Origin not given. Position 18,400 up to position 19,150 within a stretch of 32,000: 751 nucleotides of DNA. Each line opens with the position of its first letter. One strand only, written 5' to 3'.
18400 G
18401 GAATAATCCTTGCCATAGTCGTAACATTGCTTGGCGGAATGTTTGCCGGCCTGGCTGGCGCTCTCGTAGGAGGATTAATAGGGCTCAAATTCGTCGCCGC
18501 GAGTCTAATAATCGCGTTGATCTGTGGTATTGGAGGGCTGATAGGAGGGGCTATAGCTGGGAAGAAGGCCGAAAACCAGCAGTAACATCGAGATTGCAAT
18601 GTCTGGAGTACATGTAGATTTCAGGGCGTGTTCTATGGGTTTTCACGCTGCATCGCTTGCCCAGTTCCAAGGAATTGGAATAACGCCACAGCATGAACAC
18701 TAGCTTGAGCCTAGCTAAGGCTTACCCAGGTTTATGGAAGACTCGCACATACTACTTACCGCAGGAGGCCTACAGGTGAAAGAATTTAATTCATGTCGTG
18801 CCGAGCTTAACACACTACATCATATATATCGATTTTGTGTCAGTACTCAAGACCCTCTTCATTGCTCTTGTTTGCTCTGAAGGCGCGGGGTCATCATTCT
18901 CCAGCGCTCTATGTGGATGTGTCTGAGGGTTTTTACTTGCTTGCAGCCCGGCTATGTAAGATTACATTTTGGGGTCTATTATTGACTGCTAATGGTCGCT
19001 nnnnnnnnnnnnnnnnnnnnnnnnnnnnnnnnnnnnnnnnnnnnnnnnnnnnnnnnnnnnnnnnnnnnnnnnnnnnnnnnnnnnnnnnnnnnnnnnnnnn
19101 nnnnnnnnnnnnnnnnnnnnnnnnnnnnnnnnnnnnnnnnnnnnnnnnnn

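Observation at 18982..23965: Tightly packed five-ORF cluster headed by a large P-loop NTPase: candidate undescribed system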

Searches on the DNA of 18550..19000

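Call 117: search_rna_families(source=window, start=18550, end=19000, threshold=evalue, max_evalue=1)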
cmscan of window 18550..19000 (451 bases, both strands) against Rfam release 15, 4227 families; matches with E-value up to 1: 1.
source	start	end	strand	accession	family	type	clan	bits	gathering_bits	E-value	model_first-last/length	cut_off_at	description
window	18839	18900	-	RF01304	sR5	Gene; snRNA; snoRNA; CD-box;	-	15.5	40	0.33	1-53/53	no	Small nucleolar RNA sR5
